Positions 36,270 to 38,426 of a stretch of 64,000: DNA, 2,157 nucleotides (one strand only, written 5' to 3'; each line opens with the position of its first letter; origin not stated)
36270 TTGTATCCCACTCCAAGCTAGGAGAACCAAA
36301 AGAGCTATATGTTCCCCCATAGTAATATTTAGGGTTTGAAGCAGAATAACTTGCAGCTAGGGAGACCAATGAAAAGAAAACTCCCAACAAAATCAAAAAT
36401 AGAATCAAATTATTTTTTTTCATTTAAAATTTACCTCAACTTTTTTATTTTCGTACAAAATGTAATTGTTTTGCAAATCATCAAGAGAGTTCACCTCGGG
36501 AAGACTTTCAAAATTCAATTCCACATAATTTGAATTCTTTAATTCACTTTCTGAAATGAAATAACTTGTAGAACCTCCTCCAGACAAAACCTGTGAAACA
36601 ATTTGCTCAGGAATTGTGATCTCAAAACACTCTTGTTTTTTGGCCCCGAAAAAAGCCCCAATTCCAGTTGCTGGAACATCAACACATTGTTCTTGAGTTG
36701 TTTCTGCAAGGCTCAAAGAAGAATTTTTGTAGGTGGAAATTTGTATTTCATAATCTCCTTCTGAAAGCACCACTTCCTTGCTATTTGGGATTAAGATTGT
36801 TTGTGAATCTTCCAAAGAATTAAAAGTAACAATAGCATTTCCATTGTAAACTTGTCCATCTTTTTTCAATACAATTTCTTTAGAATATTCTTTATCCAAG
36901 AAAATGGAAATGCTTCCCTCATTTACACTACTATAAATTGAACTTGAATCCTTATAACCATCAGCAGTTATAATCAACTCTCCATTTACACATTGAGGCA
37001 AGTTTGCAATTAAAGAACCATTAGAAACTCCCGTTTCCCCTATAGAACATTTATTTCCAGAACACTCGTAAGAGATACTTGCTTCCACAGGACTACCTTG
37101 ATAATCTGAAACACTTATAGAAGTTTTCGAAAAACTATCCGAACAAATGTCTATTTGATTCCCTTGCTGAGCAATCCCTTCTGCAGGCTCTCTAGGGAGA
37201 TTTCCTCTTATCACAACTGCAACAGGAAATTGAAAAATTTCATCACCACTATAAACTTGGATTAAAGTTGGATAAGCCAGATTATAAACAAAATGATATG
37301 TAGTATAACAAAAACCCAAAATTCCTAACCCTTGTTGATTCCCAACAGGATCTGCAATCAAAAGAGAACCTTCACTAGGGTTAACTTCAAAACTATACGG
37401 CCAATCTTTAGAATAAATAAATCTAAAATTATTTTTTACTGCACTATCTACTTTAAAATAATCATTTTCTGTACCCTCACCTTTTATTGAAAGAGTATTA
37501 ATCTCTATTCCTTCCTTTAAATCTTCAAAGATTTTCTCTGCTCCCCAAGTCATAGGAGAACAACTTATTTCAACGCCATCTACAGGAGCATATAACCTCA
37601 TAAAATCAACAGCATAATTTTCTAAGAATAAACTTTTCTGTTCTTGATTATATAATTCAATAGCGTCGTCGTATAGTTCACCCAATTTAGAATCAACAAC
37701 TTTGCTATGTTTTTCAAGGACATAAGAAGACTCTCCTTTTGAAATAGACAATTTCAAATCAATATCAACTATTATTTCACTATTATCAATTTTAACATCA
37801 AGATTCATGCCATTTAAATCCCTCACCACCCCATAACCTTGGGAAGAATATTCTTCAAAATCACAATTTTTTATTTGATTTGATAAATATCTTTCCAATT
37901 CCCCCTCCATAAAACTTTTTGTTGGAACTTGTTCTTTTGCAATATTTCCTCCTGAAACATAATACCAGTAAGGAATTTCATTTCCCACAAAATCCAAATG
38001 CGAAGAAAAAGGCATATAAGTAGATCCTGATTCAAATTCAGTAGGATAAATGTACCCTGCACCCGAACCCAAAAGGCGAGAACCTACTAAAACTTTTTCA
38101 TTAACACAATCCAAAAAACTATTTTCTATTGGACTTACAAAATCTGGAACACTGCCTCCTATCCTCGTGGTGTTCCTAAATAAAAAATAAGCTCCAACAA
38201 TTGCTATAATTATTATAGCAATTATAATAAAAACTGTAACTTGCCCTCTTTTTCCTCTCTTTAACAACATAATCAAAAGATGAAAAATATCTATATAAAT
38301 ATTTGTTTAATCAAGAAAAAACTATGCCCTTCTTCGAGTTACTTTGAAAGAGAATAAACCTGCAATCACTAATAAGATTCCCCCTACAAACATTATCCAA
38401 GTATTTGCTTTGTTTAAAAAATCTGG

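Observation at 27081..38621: tRNA-bracketed cell-surface locus: LysM protein, 2,725-aa secreted giant, pilin-signal partner and mini membrane protein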

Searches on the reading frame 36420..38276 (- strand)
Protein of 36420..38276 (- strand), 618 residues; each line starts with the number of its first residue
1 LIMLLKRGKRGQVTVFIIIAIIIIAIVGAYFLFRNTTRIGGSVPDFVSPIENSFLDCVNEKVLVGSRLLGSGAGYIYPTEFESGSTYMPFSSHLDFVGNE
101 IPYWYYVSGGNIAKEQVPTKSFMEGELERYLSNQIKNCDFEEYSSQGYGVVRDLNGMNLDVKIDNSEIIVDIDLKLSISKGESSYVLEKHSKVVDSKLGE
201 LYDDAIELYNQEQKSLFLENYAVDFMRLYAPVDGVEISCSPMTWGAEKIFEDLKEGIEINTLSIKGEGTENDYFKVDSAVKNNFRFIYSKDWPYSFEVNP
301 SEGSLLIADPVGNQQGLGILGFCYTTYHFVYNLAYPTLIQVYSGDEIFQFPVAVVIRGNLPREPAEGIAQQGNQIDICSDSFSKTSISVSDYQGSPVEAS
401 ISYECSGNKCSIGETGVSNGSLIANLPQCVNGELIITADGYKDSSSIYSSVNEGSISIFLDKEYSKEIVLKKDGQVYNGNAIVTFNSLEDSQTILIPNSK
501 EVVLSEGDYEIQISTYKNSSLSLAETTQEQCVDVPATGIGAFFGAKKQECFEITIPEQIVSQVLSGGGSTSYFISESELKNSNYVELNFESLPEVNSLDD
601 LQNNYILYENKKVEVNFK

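Call 8: search_protein_families(library=pfam, proteins=[window:36420-38276:-], max_evalue=1)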
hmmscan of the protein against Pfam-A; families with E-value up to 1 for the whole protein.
window:36420-38276:- (618 aa): 1 family
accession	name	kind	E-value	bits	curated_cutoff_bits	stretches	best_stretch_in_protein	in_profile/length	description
PF16871.11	DUF5077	-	0.16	12.5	24.6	0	454-536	32-114/122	Domain of unknown function (DUF5077)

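Call 9: search_protein_families(library=ncbifam, proteins=[window:36420-38276:-], max_evalue=1)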
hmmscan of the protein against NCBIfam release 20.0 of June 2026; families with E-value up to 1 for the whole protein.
window:36420-38276:- (618 aa): 0 families

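Call 13: find_homologous_proteins(query=window:36420-38276:-)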
Query window:36420-38276:- (618 aa): 1576 proteins with E <= 0.001 among 8000 candidates; the best 120 are listed.
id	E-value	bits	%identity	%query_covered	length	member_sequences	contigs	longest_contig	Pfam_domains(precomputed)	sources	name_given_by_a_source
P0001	0.0e+0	1368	100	100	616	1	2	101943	-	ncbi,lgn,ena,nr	ncbi:MAG: hypothetical protein KC516_00240 [Nanoarchaeota archaeon]|nr:hypothetical protein [Nanoarc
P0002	1.8e-255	867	62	100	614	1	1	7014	-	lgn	-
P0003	2.0e-218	745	53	100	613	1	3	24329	-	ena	-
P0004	3.5e-217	741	53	100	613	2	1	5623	-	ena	-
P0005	2.8e-214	731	52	100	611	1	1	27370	-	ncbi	-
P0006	9.7e-214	730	52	100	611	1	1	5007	-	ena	-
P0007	1.5e-213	729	52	100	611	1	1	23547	-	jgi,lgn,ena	-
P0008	3.8e-213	728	53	100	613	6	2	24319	-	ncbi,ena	-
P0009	2.8e-212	725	51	100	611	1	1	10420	-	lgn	-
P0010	7.7e-211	720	52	100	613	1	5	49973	-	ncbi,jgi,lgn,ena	-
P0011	5.4e-210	717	51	100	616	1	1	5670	-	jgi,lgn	-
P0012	1.2e-209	716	52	95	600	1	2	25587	-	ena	-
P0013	8.5e-208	710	51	100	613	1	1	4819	-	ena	-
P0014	1.4e-207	709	51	100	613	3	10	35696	-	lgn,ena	-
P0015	4.4e-207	708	51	100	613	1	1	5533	-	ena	-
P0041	1.9e-197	676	50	99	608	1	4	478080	-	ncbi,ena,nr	ncbi:hypothetical protein KAI04_01495 [Candidatus Pacearchaeota archaeon]|nr:hypothetical protein [C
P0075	1.7e-195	669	51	99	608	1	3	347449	-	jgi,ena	jgi:hypothetical protein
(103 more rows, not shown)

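Call 15: find_encoding_contigs(protein=P0041, flank=10000, max_places=2)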
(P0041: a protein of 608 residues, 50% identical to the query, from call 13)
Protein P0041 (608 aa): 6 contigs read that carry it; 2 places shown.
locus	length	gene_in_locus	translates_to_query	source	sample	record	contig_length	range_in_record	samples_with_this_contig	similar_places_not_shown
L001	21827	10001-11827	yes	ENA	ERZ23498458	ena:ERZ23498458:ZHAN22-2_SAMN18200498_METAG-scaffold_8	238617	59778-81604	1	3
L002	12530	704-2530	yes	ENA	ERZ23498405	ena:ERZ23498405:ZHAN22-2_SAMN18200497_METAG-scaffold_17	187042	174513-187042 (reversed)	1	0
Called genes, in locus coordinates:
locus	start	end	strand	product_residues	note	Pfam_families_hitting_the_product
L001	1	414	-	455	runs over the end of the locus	PF02881:SRP54_N, PF00448:SRP54, PF01656:CbiA, PF02978:SRP_SPB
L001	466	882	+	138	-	-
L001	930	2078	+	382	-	PF07690:MFS_1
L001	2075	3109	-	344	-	PF02881:SRP54_N, PF00448:SRP54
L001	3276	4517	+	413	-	PF01676:Metalloenzyme, PF10143:PhosphMutase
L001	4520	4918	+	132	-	-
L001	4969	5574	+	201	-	PF00929:RNase_T, PF16473:Rv2179c-like (weak)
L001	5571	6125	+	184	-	PF22090:Gins51_C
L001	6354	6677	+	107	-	PF01906:YbjQ_1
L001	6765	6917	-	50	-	-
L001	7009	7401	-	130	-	-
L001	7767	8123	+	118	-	-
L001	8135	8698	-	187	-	PF01015:Ribosomal_S3Ae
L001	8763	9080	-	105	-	-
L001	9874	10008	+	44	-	-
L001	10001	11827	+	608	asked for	-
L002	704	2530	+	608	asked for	-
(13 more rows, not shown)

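Call 16: find_encoding_contigs(protein=P0075, flank=10000, max_places=2)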
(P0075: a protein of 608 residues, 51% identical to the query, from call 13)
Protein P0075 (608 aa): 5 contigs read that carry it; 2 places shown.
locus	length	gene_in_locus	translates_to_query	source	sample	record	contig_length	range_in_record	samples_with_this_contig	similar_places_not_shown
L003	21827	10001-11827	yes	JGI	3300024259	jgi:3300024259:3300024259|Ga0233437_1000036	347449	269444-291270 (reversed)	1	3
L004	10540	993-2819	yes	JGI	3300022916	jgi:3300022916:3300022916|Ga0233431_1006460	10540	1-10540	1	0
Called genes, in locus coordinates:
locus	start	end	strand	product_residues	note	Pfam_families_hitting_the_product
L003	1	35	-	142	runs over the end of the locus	PF01814:Hemerythrin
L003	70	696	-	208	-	PF00730:HhH-GPD, PF00633:HHH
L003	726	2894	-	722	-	PF00403:HMA, PF00122:E1-E2_ATPase, PF00702:Hydrolase, PF08282:Hydrolase_3 (weak)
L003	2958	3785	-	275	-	PF00037:Fer4 (weak), PF12837:Fer4_6, PF12838:Fer4_7 (faint), PF13237:Fer4_10, PF13187:Fer4_9 (weak), PF27217:AF_0155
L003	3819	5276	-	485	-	PF00403:HMA, PF13386:DsbD_2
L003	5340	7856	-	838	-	-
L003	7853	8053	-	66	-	-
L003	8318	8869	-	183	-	PF01015:Ribosomal_S3Ae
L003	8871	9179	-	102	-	-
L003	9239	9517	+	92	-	-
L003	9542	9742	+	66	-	-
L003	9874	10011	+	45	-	-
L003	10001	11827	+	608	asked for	-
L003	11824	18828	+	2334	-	-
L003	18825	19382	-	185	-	-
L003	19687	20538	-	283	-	PF02906:Fe_hyd_lg_C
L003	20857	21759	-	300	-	PF23023:Anti-Pycsar_Apyc1, PF00753:Lactamase_B, PF13691:Lactamase_B_4 (weak), PF12706:Lactamase_B_2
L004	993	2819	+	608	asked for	-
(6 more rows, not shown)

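Call 28: search_solved_structures(query=A1, max_evalue=10, show_alignments=2)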
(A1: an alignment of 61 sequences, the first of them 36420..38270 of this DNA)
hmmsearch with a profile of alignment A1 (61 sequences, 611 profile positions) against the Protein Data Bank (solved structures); distinct sequences matched with E-value up to 10: 22.
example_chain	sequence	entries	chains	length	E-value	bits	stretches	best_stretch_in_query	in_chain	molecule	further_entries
9wyu_A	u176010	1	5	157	0.053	15.2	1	112-179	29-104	Anti-Parallel Protein 10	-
1bfo_A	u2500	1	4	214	0.19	13.4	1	447-504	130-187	CAMPATH-1G ANTIBODY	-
1igc_L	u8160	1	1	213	0.28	12.8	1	447-504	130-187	IGG1-KAPPA MOPC21 FAB (LIGHT CHAIN)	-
9sob_J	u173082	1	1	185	0.3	12.7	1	163-217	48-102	Nuclear pore complex protein NUP62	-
4fx7_A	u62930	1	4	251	0.32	12.6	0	557-604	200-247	Imidazole glycerol phosphate synthase subunit HisF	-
3og3_A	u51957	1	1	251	0.33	12.5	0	557-604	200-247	Imidazole glycerol phosphate synthase subunit hisF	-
9ea9_L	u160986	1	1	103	0.39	12.3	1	447-504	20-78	anti-NTNH Fab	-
9sob_J32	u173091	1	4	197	0.43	12.2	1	163-217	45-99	Nuclear pore complex protein NUP62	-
8xkk_A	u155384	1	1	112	0.48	12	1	447-504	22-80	Immunoglobulin kappa constant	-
6fbj_L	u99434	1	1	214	0.78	11.3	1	447-504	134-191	Light chain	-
1on1_A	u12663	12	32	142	0.81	11.3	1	136-239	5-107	Transcriptional regulator mntR | HTH-type transcriptional regulator MntR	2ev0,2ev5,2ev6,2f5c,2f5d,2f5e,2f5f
5c0n_L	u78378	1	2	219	0.83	11.2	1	447-504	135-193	Fab CA33 light chain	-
8esv_L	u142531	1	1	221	0.83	11.2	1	447-506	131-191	11G2 Fab Light Chain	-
7rd5_A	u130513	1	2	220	0.84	11.2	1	447-506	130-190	1C12 Fab Light Chain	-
1a0q_L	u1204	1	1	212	1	10.9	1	447-504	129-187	29G11 FAB (LIGHT CHAIN)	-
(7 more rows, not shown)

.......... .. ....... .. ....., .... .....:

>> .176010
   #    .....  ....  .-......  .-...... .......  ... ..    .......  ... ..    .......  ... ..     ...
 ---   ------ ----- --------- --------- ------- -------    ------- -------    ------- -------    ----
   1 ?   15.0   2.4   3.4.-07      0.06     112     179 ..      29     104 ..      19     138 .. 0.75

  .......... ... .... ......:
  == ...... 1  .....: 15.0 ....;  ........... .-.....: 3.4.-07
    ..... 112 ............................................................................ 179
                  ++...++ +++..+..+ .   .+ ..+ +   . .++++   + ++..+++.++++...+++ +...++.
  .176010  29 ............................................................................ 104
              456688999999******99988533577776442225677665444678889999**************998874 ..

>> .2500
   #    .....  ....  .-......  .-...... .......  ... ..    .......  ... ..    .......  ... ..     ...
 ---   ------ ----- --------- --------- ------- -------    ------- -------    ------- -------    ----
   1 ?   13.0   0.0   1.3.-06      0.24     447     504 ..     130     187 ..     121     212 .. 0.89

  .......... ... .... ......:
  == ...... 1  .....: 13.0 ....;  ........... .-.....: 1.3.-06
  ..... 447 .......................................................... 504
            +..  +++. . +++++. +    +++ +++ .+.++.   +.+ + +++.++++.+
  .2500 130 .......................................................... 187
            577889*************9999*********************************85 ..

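Call 31: predict_structure(alignment_id=A1)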
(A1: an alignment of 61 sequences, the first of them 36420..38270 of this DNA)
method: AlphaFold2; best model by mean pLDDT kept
length: 616 residues; sequences in the alignment: 61
mean_pLDDT: 76.6   pTM: 0.49
mean pLDDT of the five models: 76.6, 75.8, 75.6, 74.6, 74.5
residues with pLDDT >= 90: 173; 70-90: 257; 50-70: 123; < 50: 63
segments of 3 or more residues with pLDDT < 50: 1-6, 34-38, 80-86, 106-113, 229-235, 310-321, 323-325, 359-373
pLDDT, mean of each block of 10 residues (from residue 1): 45 82 82 50 85 94 91 72 47 55 52 72 95 90 89 90 95 90 89 95 88 76 61 47 68 76 73 80 79 63 55 42 55 84 88 63 38 57 90 91 80 88 81 90 83 90 94 89 78 83 91 80 69 61 65 67 89 92 94 78 83 94
secondary structure, 60 per line:
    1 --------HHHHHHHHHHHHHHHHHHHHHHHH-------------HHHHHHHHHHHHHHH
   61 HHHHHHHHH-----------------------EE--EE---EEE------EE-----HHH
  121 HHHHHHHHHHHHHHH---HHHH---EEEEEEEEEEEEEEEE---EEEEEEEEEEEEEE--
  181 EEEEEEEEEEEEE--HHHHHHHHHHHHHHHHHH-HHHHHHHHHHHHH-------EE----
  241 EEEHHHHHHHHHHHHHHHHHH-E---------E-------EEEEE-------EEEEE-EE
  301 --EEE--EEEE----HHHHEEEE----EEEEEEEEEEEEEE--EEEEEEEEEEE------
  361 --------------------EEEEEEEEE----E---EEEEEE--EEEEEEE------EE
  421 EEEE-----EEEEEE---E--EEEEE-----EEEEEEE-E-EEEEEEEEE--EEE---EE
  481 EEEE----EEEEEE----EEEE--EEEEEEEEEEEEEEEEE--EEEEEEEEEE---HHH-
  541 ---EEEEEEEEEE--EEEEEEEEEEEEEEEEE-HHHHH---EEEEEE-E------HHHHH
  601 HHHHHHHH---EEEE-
elements in order: H9-32 H46-69 E102-104 H118-135 H139-142 E146-161 E165-178 E181-193 H196-213 H215-227 E241-243 H244-261 E281-285 E293-297 E303-305 E308-311 H316-319 E320-323 E328-341 E344-354 E381-389 E398-403 E406-412 E419-424 E430-435 E442-446 E452-458 E462-470 E473-475 E479-484 E489-494 E499-502 E505-521 E524-533 E544-553 E556-572 H574-578 E582-587 H596-608 E612-615

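Call 33: fold_search(model_id=the predicted structure, library=pdb)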
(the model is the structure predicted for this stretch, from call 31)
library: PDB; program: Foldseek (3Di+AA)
matches with E <= 10: 560; with E <= 0.001: 11
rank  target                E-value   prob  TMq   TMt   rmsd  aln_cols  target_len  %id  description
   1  6vjb                  7.1e-06  0.99  0.15  0.08  29.4       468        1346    9  Crystal structure of a catalytically inactive CXC Chemokine-degrading protease SpyCEP from Streptococcus pyogenes (released 2020-04-15)
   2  6fwv_A                9.8e-06  0.97  0.12  0.14  42.4       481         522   10  The Bacillus anthracis TIE protein (released 2018-08-08)
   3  5xya                  1.0e-05  0.99  0.15  0.08  30.3       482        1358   10  Crystal structure of a serine protease from Streptococcus species (released 2018-08-08)
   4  6fwv_B                1.1e-05  0.97  0.12  0.14  42.8       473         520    9  The Bacillus anthracis TIE protein (released 2018-08-08)
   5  5xyr                  1.7e-05  0.92  0.12  0.07  28.5       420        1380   10  Crystal structure of a serine protease from Streptococcus species (released 2018-08-08)
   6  4oq1                  6.5e-05  0.99  0.16  0.25  21.7       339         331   12  Structure of the Streptococcal ancillary pilin (released 2014-04-23)
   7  1nkg                  8.5e-05  0.72  0.12  0.14  25.6       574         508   10  Rhamnogalacturonan lyase from Aspergillus aculeatus (released 2004-05-25)
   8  2xhn_A                1.2e-04  0.66  0.12  0.14  25.7       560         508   10  Rhamnogalacturonan lyase from Aspergillus aculeatus K150A active site mutant (released 2010-09-29)
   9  3njx                  1.3e-04  0.63  0.12  0.14  24.8       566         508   10  Rhamnogalacturonan Lyase from Aspergillus aculeatus mutant H210A (released 2010-10-06)
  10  7w6b                  1.4e-04  0.51  0.11  0.09  30.9       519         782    9  Crystal Structure of PitA from pilus islet-2 of Streptococcus oralis (released 2022-06-01)
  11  7vcr_B                1.7e-04  0.66  0.12  0.15  30.7       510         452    9  Crystal Structure of PitA fragment from pilus islet-2 of Streptococcus oralis (released 2022-06-01)
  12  6iaa_A                1.2e-03  0.28  0.09  0.07  35.6       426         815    8  hRobo2 ectodomain (released 2019-03-13)
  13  7vcn_B                1.3e-03  0.30  0.11  0.14  30.5       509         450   10  Crystal Structure of PitA fragment from pilus islet-2 of Streptococcus oralis with Tb-Xo4 (released 2022-07-13)
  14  4y61_A                2.1e-03  0.14  0.07  0.10  36.0       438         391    9  Crystal structure of the complex between Slitrk2 LRR1 and PTP delta Ig1-Fn1 (released 2015-06-03)
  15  6m7c                  2.6e-03  0.63  0.11  0.21  20.4       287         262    9  Crystal structure of C-terminal fragment of pilus adhesin SpaC from Lactobacillus rhamnosus GG (released 2020-07-29)
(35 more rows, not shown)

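Call 38: search_protein_families(library=phrogs, proteins=[window:36420-38276:-], max_evalue=0.1)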
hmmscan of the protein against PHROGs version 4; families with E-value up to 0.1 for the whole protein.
window:36420-38276:- (618 aa): 1 family
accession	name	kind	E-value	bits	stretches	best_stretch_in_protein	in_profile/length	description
phrog_23385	-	unknown function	0.021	15.6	1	35-95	6-64/74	-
